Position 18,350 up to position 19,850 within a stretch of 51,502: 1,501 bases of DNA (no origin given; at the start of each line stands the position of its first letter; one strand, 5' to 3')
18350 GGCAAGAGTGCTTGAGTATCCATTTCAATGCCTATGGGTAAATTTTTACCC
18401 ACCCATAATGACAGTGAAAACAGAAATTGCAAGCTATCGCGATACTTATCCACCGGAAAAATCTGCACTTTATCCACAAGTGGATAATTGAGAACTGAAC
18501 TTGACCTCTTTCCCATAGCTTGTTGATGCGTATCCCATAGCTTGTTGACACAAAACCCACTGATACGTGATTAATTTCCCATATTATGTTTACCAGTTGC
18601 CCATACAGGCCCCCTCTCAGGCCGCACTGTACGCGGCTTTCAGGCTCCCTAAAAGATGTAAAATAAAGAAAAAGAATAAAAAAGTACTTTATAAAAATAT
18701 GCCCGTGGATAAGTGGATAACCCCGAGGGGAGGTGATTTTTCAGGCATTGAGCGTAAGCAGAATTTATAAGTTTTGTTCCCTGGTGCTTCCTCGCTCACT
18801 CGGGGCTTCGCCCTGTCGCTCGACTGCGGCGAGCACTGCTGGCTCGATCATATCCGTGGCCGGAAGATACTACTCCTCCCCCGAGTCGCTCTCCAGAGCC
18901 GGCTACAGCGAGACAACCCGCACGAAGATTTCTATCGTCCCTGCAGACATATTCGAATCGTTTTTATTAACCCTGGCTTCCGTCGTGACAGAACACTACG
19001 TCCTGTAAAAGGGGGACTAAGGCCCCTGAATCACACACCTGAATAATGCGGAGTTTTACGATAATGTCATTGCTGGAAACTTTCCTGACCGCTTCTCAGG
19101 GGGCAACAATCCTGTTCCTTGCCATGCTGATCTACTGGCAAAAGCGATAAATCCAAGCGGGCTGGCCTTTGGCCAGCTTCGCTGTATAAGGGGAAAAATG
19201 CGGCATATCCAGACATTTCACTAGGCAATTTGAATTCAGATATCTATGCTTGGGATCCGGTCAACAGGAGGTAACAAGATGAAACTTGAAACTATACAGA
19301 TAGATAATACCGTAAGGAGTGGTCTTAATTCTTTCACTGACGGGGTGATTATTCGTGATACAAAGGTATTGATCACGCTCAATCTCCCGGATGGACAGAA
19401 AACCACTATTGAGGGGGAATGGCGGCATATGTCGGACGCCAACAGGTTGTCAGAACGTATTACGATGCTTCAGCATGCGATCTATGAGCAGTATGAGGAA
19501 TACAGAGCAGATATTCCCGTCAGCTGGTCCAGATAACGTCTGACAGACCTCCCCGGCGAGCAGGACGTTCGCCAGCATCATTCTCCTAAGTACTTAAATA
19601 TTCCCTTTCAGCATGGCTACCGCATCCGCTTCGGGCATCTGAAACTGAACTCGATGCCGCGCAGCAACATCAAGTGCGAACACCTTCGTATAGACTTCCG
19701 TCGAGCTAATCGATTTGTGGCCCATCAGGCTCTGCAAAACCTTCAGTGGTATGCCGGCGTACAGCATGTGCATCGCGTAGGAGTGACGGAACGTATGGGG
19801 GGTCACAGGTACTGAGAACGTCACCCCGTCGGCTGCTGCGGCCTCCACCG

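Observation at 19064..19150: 28-codon hydrophobic mini-ORF with its own RBS (possible type I toxin-like peptide)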

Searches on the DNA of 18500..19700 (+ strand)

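Call 3: search_dna_similar(query=window:18500-19700:+, collection=plasmids, mode=near, max_rows=40, rows=spread)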
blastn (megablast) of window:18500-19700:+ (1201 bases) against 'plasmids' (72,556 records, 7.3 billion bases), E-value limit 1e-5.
Records with a match: 4315; places in all: 4744; records where one place covers at least 80% of the query: 1563.
Best place of each record, by identity: >=99% 925; 95-99% 884; 90-95% 684; 80-90% 1822.
By first word of the organism name: Escherichia 1944; Klebsiella 1754; Enterobacter 288; Salmonella 142; Citrobacter 111; Raoultella 21; Shigella 21; Serratia 11; Leclercia 5; Morganella 5; and 8 more.
By predicted mobility (MOB-suite, as given by PLSDB): conjugative 2155; mobilizable 1167; non-mobilizable 993.
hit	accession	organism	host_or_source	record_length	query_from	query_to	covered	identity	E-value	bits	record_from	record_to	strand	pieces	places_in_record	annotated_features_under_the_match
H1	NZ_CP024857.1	Escherichia coli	-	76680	1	1201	100%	100.0%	0e+0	2218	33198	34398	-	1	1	hypothetical protein (x2) | site-specific integrase | replication initiation protein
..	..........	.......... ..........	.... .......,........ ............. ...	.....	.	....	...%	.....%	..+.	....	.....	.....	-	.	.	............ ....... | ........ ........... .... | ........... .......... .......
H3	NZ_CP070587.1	Escherichia coli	Homo sapiens,stool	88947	1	1201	100%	100.0%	0e+0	2218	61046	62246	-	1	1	hypothetical protein (x2) | site-specific integrase | replication initiation protein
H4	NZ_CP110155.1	Klebsiella pneumoniae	chicken,chicken intestinal contents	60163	1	1201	100%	100.0%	0e+0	2218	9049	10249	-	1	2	hypothetical protein (x2) | site-specific integrase | replication initiation protein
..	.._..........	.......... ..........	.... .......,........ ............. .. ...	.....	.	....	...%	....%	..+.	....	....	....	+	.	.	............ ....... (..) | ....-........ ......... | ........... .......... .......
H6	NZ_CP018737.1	Klebsiella pneumoniae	Homo sapiens,urine sample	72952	1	1201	100%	99.5%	0e+0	2189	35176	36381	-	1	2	hypothetical protein (x2) | site-specific integrase | replication initiation protein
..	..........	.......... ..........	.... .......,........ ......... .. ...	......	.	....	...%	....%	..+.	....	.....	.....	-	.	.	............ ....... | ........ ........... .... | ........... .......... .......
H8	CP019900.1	Raoultella planticola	Homo sapiens,blood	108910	1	1201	100%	98.9%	0e+0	2152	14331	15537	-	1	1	hypothetical protein | resolvase | RepB family plasmid replication initiator protein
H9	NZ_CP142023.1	Klebsiella pneumoniae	Homo sapiens,culture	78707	1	1201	100%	97.4%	0e+0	2050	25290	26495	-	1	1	hypothetical protein (x2) | site-specific integrase | replication initiation protein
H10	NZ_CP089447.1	Escherichia coli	Human body fluids,cell culture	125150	1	1201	100%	96.6%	0e+0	1993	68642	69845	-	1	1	hypothetical protein (x2) | site-specific integrase | replication initiation protein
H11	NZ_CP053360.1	Klebsiella pneumoniae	cattle,Pure culture,feces from ...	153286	1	1201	100%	96.6%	0e+0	1993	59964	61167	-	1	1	hypothetical protein (x2) | site-specific integrase | replication initiation protein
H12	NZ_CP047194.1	Klebsiella pneumoniae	Homo sapiens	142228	1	1201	100%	96.6%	0e+0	1993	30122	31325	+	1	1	hypothetical protein (x2) | site-specific integrase | replication initiation protein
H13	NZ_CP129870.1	Klebsiella pneumoniae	Homo sapiens,whole organism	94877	1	1201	100%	96.6%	0e+0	1993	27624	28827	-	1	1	hypothetical protein (x2) | site-specific integrase | replication initiation protein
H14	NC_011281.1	Klebsiella variicola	-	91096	178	1201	85%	96.3%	0e+0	1688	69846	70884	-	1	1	hypothetical protein (x2) | site-specific integrase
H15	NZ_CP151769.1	Klebsiella michiganensis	whole organism,Sink faucet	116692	178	1201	82%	90.4%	0e+0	1290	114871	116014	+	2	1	hypothetical protein (x2)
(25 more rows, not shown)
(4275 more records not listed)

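Call 5: get_annotated_region(hit=H1, flank=3000)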
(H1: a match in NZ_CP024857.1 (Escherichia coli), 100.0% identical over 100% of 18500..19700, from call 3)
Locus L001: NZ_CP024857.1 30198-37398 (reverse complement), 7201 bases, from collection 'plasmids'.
description: Escherichia coli strain AR_0011 plasmid tig00001069_pilon, complete sequence
organism: Escherichia coli (NCBI taxid 562)
taxonomy: Bacteria; Pseudomonadota; Gammaproteobacteria; Enterobacterales; Enterobacteriaceae; Escherichia; Escherichia coli
host: -; source: -; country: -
typing (MOB-suite, as given by PLSDB): mobilizable; replicon IncR
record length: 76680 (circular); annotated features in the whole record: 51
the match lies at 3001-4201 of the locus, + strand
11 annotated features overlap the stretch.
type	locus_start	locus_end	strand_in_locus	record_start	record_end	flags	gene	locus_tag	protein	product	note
CDS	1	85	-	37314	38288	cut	-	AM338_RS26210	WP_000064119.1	ParB family protein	-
CDS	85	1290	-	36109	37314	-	-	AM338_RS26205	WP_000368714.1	AAA family ATPase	-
CDS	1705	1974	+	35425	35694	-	-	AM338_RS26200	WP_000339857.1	hypothetical protein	-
CDS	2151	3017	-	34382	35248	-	-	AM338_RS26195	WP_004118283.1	replication initiation protein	GO:0006270 - DNA replication initiation [Evidence IEA]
CDS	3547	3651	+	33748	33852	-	-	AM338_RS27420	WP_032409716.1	hypothetical protein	-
CDS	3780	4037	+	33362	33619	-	-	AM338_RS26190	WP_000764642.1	hypothetical protein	-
CDS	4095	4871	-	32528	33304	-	-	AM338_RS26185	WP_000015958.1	site-specific integrase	GO:0015074 - DNA integration [Evidence IEA]; GO:0006310 - DNA recombination [Evidence IEA]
CDS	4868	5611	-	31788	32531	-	-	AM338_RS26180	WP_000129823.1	hypothetical protein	-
CDS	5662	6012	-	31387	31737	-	-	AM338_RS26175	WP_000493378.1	hypothetical protein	-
CDS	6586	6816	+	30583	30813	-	vapB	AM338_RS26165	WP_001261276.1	type II toxin-antitoxin system VapB family antitoxin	-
CDS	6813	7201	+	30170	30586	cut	-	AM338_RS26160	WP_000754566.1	type II toxin-antitoxin system VapC family toxin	-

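Call 6: get_annotated_region(hit=H10, flank=1500)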
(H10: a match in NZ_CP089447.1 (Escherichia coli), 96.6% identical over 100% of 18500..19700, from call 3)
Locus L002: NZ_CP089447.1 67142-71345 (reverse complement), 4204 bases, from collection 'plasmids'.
description: Escherichia coli strain 5-1 plasmid unnamed2, complete sequence
organism: Escherichia coli (NCBI taxid 562)
taxonomy: Bacteria; Pseudomonadota; Gammaproteobacteria; Enterobacterales; Enterobacteriaceae; Escherichia; Escherichia coli
host: -; source: Human body fluids,cell culture; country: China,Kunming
typing (MOB-suite, as given by PLSDB): non-mobilizable; replicon IncFIA,IncFII,IncR,IncU
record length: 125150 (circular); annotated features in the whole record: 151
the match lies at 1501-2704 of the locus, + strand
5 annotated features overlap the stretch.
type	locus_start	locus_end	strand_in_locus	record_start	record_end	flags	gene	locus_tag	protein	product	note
CDS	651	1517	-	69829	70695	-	-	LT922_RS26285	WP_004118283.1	replication initiation protein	GO:0006270 - DNA replication initiation [Evidence IEA]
CDS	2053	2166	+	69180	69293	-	-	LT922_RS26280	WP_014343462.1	hypothetical protein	-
CDS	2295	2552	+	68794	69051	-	-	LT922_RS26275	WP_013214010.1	hypothetical protein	-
CDS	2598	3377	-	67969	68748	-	-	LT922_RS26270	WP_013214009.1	site-specific integrase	GO:0015074 - DNA integration [Evidence IEA]; GO:0006310 - DNA recombination [Evidence IEA]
CDS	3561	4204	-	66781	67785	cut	-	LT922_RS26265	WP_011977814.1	hypothetical protein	-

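Call 7: search_dna_similar(query=window:18980-19290:+, collection=plasmids, mode=distant, max_rows=60, rows=spread)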
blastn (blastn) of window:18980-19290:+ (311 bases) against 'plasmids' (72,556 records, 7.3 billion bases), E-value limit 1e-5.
Records with a match: 1859; places in all: 1893; records where one place covers at least 80% of the query: 1752.
Best place of each record, by identity: >=99% 477; 95-99% 1142; 90-95% 172; 80-90% 68.
By first word of the organism name: Klebsiella 1415; Escherichia 220; Enterobacter 99; Citrobacter 48; Salmonella 34; Raoultella 13; Serratia 8; Shigella 6; Leclercia 4; Morganella 3; and 6 more.
By predicted mobility (MOB-suite, as given by PLSDB): mobilizable 780; conjugative 735; non-mobilizable 344.
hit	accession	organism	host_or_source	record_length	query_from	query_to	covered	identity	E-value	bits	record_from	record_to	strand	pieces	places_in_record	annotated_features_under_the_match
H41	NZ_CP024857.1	Escherichia coli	-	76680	1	311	100%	100.0%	1e-157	562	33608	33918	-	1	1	hypothetical protein (x2)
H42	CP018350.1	Klebsiella pneumoniae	Homo sapiens,Urine/Genitourinary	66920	1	311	100%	100.0%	1e-157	562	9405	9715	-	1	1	hypothetical protein (x2)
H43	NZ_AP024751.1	Klebsiella pneumoniae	Homo sapiens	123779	1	311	100%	100.0%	1e-157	562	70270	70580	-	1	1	hypothetical protein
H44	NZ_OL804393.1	Klebsiella pneumoniae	-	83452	1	311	100%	100.0%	1e-157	562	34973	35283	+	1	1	hypothetical protein (x2)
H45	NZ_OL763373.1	Escherichia coli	-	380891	1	311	100%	100.0%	1e-157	562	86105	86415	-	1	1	hypothetical protein (x2)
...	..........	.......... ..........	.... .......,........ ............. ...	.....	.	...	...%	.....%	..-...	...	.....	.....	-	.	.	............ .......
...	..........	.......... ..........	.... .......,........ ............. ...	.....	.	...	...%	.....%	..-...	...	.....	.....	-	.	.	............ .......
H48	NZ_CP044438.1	Escherichia coli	-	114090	1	311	100%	100.0%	1e-157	562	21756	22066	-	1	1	hypothetical protein (x2)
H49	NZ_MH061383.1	Pseudomonas aeruginosa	Homo sapiens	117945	1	311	100%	100.0%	1e-157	562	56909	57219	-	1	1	hypothetical protein (x2)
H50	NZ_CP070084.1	Klebsiella pneumoniae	Homo sapiens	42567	1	311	100%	100.0%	1e-157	562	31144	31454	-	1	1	hypothetical protein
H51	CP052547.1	Klebsiella pneumoniae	Homo sapiens,blood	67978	1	311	100%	100.0%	1e-157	562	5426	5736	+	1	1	hypothetical protein (x2)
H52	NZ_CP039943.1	Klebsiella pneumoniae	dog,urine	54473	1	311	100%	100.0%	1e-157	562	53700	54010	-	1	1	hypothetical protein (x2)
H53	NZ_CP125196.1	Klebsiella pneumoniae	-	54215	1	311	100%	100.0%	1e-157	562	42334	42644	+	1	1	hypothetical protein (x2)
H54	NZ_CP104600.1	Escherichia coli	cell culture,chicken feces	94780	1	311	100%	100.0%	1e-157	562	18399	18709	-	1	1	hypothetical protein (x2)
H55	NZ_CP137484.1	Citrobacter portucalensis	Homo sapiens,urine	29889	1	311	100%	100.0%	1e-157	562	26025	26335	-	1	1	hypothetical protein (x2)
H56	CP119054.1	Citrobacter freundii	Homo sapiens,bacteria culture,urine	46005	1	311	100%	99.0%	1e-151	542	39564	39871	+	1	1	hypothetical protein (x2)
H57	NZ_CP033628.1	Klebsiella pneumoniae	Homo sapiens,rectal swab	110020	1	311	100%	98.4%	3e-153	548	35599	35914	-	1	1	hypothetical protein (x2)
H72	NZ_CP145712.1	Escherichia coli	Homo sapiens,stool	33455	1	311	100%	96.2%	5e-144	517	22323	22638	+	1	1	hypothetical protein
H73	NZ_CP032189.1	Klebsiella pneumoniae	-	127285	1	311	100%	95.4%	1e-145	523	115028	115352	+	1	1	hypothetical protein (x2)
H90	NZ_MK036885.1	Leclercia adecarboxylata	-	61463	1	311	100%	95.3%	1e-139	503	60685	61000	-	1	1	hypothetical protein (x3)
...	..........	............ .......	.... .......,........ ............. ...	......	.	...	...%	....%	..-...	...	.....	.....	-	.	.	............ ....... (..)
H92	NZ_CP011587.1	Enterobacter asburiae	Homo sapiens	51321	3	311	99%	94.4%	8e-141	506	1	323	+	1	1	hypothetical protein (x2)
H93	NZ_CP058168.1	Enterobacter hormaechei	culture,Wastewater effluent sample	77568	1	311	100%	93.5%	1e-137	496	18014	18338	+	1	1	hypothetical protein (x2)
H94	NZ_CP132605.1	Klebsiella pneumoniae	Homo sapiens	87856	1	311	100%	89.8%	3e-121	442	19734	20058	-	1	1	hypothetical protein (x2)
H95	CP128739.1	Klebsiella pneumoniae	Homo sapiens,urine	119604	1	311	100%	89.5%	4e-119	434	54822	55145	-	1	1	hypothetical protein (x2)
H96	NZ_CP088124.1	Klebsiella pneumoniae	chicken,stool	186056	38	311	88%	93.1%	4e-119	434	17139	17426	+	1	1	hypothetical protein (x2)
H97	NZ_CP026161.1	Klebsiella pneumoniae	Homo sapiens,sputum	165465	78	276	64%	84.6%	3e-58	232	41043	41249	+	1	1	none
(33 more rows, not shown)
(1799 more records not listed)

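Call 9: get_annotated_region(hit=H56, flank=400)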
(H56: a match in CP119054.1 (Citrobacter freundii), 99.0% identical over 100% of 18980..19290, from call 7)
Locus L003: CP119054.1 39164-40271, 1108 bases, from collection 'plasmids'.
description: Citrobacter freundii strain 2084 plasmid p2084-1, complete sequence
organism: Citrobacter freundii (NCBI taxid 546)
taxonomy: Bacteria; Pseudomonadota; Gammaproteobacteria; Enterobacterales; Enterobacteriaceae; Citrobacter; Citrobacter freundii
host: -; source: Homo sapiens,bacteria culture,urine; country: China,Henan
typing (MOB-suite, as given by PLSDB): mobilizable; replicon IncR,IncU
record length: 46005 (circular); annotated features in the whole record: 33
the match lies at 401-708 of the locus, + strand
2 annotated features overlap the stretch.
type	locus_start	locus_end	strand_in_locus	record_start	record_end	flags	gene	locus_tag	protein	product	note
CDS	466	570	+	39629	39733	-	-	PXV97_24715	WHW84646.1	hypothetical protein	-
CDS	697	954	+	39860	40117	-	-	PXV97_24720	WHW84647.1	hypothetical protein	-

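Call 10: get_annotated_region(hit=H57, flank=400)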
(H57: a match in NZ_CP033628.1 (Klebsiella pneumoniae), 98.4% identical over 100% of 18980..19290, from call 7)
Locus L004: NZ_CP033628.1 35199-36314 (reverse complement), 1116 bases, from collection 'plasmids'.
description: Klebsiella pneumoniae strain 4743 plasmid unnamed3, complete sequence
organism: Klebsiella pneumoniae (NCBI taxid 573)
taxonomy: Bacteria; Pseudomonadota; Gammaproteobacteria; Enterobacterales; Enterobacteriaceae; Klebsiella; Klebsiella pneumoniae
host: -; source: Homo sapiens,rectal swab; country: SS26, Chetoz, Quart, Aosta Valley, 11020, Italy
typing (MOB-suite, as given by PLSDB): conjugative; replicon IncFIA,IncFII,IncR,rep_cluster_1254,rep_cluster_2183; relaxase MOBF,MOBF; mating-pair formation MPF_F
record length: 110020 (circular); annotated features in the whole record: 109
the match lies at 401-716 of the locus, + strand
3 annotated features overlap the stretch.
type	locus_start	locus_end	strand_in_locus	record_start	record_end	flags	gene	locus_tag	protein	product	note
CDS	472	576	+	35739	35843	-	-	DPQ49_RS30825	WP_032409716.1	hypothetical protein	-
CDS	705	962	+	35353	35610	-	-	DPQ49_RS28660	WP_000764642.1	hypothetical protein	-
CDS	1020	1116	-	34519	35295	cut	-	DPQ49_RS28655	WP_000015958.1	site-specific integrase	GO:0015074 - DNA integration [Evidence IEA]; GO:0006310 - DNA recombination [Evidence IEA]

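Call 11: get_annotated_region(hit=H72, flank=400)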
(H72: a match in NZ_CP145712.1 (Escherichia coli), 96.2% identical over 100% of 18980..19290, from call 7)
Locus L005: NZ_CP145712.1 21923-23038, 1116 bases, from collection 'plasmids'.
description: Escherichia coli strain S1-CAM-01-A plasmid p5-S1-CAM-01-A, complete sequence
organism: Escherichia coli (NCBI taxid 562)
taxonomy: Bacteria; Pseudomonadota; Gammaproteobacteria; Enterobacterales; Enterobacteriaceae; Escherichia; Escherichia coli
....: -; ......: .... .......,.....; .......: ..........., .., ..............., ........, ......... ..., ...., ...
typing (MOB-suite, as given by PLSDB): non-mobilizable; replicon IncR
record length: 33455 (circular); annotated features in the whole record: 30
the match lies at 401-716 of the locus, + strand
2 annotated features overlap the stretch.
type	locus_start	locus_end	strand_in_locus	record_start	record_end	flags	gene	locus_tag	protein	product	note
CDS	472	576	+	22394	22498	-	-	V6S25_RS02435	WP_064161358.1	hypothetical protein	-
CDS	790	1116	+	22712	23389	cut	tnpA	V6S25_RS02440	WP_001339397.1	IS66-like element accessory protein TnpA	GO:0006313 - DNA transposition [Evidence IEA]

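Call 12: get_annotated_region(hit=H73, flank=400)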
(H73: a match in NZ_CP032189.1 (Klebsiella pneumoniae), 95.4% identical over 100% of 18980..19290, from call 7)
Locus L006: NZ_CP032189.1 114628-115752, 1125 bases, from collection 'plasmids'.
description: Klebsiella pneumoniae strain AR_0075 plasmid unnamed4, complete sequence
organism: Klebsiella pneumoniae (NCBI taxid 573)
taxonomy: Bacteria; Pseudomonadota; Gammaproteobacteria; Enterobacterales; Enterobacteriaceae; Klebsiella; Klebsiella pneumoniae
host: -; source: -; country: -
typing (MOB-suite, as given by PLSDB): conjugative; replicon IncFII,IncR; relaxase MOBF,MOBF; mating-pair formation MPF_F
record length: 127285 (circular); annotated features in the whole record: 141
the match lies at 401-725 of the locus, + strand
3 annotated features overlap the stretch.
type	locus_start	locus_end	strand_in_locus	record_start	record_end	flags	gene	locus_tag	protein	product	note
CDS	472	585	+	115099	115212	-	-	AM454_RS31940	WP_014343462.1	hypothetical protein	-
CDS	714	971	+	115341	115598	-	-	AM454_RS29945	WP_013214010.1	hypothetical protein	-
CDS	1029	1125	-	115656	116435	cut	-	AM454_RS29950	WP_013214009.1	site-specific integrase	GO:0015074 - DNA integration [Evidence IEA]; GO:0006310 - DNA recombination [Evidence IEA]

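Call 13: get_annotated_region(hit=H90, flank=400)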
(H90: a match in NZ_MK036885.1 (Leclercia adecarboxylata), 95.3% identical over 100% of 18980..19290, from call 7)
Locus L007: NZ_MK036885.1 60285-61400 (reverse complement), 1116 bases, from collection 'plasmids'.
description: Leclercia adecarboxylata strain 16005813 plasmid p16005813C, complete sequence
organism: Leclercia adecarboxylata (NCBI taxid 83655)
taxonomy: Bacteria; Pseudomonadota; Gammaproteobacteria; Enterobacterales; Enterobacteriaceae; Leclercia; Leclercia adecarboxylata
host: -; source: -; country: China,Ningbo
typing (MOB-suite, as given by PLSDB): mobilizable; replicon IncR
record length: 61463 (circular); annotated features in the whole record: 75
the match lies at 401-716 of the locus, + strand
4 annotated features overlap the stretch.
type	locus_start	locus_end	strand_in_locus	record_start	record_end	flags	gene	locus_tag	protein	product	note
CDS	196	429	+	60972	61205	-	-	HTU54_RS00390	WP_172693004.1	hypothetical protein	-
CDS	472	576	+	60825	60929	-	-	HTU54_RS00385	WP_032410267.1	hypothetical protein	-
CDS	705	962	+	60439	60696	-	-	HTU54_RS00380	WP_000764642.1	hypothetical protein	-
CDS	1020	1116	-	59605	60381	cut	-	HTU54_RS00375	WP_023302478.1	site-specific integrase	GO:0015074 - DNA integration [Evidence IEA]; GO:0006310 - DNA recombination [Evidence IEA]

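Call 14: get_annotated_region(hit=H93, flank=400)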
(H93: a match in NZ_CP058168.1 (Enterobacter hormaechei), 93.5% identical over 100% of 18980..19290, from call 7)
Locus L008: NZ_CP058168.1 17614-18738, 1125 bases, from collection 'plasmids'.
description: Enterobacter hormaechei strain RHBSTW-00059 plasmid pRHBSTW-00059_2, complete sequence
organism: Enterobacter hormaechei (NCBI taxid 158836)
taxonomy: Bacteria; Pseudomonadota; Gammaproteobacteria; Enterobacterales; Enterobacteriaceae; Enterobacter; Enterobacter hormaechei
host: -; source: culture,Wastewater effluent sample; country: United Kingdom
typing (MOB-suite, as given by PLSDB): mobilizable; replicon IncFIA,IncR
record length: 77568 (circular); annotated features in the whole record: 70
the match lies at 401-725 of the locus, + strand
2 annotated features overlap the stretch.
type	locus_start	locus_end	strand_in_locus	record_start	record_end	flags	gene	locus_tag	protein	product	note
CDS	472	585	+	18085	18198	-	-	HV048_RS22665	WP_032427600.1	hypothetical protein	-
CDS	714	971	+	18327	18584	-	-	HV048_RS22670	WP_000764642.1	hypothetical protein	-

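Call 15: get_annotated_region(hit=H94, flank=400)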
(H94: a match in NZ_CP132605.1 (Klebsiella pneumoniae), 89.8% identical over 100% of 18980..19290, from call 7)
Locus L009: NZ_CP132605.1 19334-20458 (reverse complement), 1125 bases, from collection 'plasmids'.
description: Klebsiella pneumoniae strain 505107 plasmid p2, complete sequence
organism: Klebsiella pneumoniae (NCBI taxid 573)
taxonomy: Bacteria; Pseudomonadota; Gammaproteobacteria; Enterobacterales; Enterobacteriaceae; Klebsiella; Klebsiella pneumoniae
host: -; source: Homo sapiens; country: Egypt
typing (MOB-suite, as given by PLSDB): conjugative; replicon IncFIA,IncFII; relaxase MOBF,MOBF; mating-pair formation MPF_F
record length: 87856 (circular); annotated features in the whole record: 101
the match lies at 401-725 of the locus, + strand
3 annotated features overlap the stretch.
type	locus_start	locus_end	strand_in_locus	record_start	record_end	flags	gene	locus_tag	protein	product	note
CDS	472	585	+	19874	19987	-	-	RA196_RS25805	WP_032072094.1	hypothetical protein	-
CDS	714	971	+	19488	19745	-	-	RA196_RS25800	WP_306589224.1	hypothetical protein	-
CDS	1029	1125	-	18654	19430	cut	-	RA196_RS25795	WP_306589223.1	site-specific integrase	GO:0015074 - DNA integration [Evidence IEA]; GO:0006310 - DNA recombination [Evidence IEA]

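Call 16: get_annotated_region(hit=H95, flank=400)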
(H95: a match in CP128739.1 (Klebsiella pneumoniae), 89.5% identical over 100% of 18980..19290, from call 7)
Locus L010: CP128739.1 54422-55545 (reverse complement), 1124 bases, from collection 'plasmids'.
description: Klebsiella pneumoniae strain CRE-231 plasmid pCRE-231_3, complete sequence
organism: Klebsiella pneumoniae (NCBI taxid 573)
taxonomy: Bacteria; Pseudomonadota; Gammaproteobacteria; Enterobacterales; Enterobacteriaceae; Klebsiella; Klebsiella pneumoniae
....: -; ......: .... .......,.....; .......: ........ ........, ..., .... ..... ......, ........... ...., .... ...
typing (MOB-suite, as given by PLSDB): conjugative; replicon IncFIA,IncFII; relaxase MOBF; mating-pair formation MPF_F
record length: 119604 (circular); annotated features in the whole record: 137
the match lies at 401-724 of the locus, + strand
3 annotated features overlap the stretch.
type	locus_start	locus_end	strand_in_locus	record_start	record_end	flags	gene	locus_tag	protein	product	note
CDS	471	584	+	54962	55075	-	-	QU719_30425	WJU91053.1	hypothetical protein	-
CDS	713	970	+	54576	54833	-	-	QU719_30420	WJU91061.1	hypothetical protein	-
CDS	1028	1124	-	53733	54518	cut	-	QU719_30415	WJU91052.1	site-specific integrase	-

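Call 17: get_annotated_region(hit=H97, flank=1500)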
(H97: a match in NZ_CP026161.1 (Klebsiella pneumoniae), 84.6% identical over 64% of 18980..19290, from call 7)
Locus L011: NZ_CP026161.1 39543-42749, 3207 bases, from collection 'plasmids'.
description: Klebsiella pneumoniae strain F93-1 plasmid pF93-1_1, complete sequence
organism: Klebsiella pneumoniae (NCBI taxid 573)
taxonomy: Bacteria; Pseudomonadota; Gammaproteobacteria; Enterobacterales; Enterobacteriaceae; Klebsiella; Klebsiella pneumoniae
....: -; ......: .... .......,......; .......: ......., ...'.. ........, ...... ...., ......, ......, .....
typing (MOB-suite, as given by PLSDB): conjugative; replicon IncFIA,IncFIB,IncFII; relaxase MOBF,MOBF; mating-pair formation MPF_F
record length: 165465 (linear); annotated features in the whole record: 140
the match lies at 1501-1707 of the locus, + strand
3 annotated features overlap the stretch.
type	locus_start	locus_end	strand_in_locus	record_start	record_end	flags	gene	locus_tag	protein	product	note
CDS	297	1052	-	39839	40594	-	repE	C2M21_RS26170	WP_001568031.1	replication initiation protein RepE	-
CDS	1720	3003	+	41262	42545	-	-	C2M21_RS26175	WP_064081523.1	DUF1173 family protein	-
CDS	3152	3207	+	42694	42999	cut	-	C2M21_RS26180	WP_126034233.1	hypothetical protein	-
